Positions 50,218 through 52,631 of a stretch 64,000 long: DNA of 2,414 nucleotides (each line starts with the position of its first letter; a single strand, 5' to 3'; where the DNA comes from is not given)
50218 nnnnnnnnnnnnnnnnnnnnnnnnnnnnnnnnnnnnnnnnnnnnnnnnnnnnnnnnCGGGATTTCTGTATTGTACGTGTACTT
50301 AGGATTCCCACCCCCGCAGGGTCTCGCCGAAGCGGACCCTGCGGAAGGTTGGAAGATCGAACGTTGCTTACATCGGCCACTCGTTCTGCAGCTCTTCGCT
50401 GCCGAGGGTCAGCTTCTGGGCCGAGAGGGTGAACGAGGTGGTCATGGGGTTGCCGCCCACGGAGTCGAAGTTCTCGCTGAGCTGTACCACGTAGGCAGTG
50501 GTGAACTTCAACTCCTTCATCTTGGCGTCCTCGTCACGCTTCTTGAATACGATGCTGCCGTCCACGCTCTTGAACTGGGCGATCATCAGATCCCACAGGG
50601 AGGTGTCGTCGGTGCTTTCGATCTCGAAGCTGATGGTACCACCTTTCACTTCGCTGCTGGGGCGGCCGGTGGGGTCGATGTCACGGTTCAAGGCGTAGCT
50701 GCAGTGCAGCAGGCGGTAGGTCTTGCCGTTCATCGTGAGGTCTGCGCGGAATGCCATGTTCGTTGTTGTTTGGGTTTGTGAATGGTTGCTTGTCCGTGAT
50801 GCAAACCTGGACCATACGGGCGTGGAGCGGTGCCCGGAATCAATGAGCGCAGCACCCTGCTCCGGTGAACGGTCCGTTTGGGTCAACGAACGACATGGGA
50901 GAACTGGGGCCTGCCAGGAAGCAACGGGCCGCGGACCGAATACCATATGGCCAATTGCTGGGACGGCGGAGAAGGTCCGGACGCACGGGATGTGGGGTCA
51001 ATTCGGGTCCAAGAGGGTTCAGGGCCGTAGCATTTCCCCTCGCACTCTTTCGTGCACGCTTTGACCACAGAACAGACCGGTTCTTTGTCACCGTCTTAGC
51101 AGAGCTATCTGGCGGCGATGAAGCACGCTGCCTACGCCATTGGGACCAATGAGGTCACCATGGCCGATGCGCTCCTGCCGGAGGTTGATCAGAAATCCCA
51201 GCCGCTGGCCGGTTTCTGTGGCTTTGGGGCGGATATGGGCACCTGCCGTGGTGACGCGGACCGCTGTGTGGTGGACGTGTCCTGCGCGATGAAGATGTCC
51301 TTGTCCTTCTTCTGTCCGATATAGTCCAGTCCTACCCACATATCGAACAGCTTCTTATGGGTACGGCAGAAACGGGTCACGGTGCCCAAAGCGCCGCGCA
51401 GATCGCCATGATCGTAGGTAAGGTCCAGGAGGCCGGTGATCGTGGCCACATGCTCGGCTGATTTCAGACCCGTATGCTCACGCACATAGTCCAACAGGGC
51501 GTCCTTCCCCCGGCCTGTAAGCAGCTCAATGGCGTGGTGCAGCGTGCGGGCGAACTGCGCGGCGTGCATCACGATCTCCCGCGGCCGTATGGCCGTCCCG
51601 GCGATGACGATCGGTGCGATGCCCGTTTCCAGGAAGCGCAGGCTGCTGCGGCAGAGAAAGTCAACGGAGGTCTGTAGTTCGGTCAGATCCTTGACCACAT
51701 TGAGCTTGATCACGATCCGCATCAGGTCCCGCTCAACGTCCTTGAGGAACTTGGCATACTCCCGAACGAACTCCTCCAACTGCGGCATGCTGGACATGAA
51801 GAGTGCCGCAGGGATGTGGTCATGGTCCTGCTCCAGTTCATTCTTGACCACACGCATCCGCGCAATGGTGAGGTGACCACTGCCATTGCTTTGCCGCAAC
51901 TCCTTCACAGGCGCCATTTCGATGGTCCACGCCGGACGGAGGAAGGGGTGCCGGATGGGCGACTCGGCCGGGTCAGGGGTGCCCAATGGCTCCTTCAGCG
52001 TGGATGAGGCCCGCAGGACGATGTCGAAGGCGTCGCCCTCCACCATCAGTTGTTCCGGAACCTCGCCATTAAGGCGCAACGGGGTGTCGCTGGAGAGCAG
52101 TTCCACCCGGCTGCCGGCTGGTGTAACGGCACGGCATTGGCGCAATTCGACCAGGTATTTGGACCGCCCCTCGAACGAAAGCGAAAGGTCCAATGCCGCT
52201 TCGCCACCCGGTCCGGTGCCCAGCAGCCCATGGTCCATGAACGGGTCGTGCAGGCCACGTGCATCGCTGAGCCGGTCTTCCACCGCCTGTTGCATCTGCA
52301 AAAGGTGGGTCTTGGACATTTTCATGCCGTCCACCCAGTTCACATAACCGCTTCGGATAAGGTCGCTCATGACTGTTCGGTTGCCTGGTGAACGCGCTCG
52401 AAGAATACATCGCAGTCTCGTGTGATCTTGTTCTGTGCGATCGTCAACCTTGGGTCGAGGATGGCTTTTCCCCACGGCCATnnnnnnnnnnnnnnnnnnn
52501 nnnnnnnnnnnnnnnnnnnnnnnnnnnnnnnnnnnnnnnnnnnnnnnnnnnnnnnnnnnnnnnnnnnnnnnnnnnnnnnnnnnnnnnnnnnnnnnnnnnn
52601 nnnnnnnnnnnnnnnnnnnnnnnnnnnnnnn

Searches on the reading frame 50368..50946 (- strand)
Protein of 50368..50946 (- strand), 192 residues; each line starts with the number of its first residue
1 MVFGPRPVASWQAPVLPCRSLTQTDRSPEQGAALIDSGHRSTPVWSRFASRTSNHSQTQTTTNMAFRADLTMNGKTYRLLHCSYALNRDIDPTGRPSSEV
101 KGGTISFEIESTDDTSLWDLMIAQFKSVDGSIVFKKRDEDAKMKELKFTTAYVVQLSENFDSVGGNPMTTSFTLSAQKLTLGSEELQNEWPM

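Call 3: search_protein_families(library=pfam, proteins=[window:50368-50946:-], max_evalue=0.1)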
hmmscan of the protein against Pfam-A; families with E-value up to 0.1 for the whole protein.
window:50368-50946:- (192 aa): 1 family
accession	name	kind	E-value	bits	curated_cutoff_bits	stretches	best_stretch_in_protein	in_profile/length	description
PF17642.6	TssD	-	9.3e-47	158.5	25.8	1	64-191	1-128/128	Hemolysin coregulated protein Hcp (TssD)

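Call 6: search_protein_families(library=ncbifam, proteins=[window:50368-50946:-], max_evalue=0.1)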
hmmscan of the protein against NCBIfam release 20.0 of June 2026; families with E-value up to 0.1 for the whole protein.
window:50368-50946:- (192 aa): 0 families

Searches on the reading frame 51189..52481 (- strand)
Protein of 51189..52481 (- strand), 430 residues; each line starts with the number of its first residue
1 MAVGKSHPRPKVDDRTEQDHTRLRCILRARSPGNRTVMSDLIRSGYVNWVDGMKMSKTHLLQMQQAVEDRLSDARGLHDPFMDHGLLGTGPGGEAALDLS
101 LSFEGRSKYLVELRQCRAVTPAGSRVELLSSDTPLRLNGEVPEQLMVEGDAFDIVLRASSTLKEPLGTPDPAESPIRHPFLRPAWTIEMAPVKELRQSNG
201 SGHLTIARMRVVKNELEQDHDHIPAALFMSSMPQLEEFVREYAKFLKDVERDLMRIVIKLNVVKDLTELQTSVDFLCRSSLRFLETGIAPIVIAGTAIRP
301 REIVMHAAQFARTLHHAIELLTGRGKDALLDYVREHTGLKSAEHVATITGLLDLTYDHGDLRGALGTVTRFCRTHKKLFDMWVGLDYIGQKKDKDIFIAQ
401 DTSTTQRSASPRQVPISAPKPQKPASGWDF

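Call 3: search_protein_families(library=pfam, proteins=[window:51189-52481:-], max_evalue=0.1)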
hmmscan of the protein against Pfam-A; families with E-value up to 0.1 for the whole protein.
window:51189-52481:- (430 aa): 1 family
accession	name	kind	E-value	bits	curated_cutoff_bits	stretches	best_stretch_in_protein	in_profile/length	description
PF21210.2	RNA_helicase_helical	-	0.0016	19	27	1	302-335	49-81/108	Putative ATP-dependent RNA helicase, helical bundle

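Call 6: search_protein_families(library=ncbifam, proteins=[window:51189-52481:-], max_evalue=0.1)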
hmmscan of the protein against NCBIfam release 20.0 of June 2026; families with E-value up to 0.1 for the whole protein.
window:51189-52481:- (430 aa): 1 family
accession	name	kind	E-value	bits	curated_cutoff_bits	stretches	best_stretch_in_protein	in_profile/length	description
TIGR03353.2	VI_chp_4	equivalog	1.9e-05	24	100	1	47-311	3-258/429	type VI secretion system baseplate subunit TssK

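Call 23: find_related_loci(query=window:51189-52481:-, collection=genome_contigs, flank=10000)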
Query window:51189-52481:- (430 aa) in genome_contigs; peptide patterns used: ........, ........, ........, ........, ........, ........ (x = any residue, [..] = any of these).
50 stretches matched a pattern; 5 encode a relative of the query (tblastn E <= 1e-3); 5 distinct loci.
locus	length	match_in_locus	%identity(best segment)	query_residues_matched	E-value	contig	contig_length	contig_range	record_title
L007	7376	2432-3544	29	38-401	3e-48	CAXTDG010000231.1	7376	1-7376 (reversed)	MAG TPA_asm: uncultured Chitinophagaceae bacterium isolate private_GTX0163_metawrap_bin.19 genome assembly, contig: priv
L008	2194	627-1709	26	47-402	1e-42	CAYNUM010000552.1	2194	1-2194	MAG TPA_asm: uncultured Croceivirga sp. isolate SRP135972_co2_1 genome assembly, contig: NODE_117992_length_2194_cov_5.1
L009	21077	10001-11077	27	47-401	1e-39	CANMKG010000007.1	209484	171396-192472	uncultured Maribacter sp. isolate 515-3Z.fasta genome assembly, contig: NODE_7, whole genome shotgun sequence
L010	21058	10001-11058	23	47-393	5e-27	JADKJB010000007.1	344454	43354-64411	MAG: Bacteroidetes bacterium isolate Skiv_18-Q3-R9-52_MAXAC.287 tig00005833-10-3442000, whole genome shotgun sequence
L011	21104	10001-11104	25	47-410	2e-37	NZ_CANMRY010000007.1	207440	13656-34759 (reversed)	Uncultured Maribacter sp. isolate 2-618.fasta NODE_7, whole genome shotgun sequence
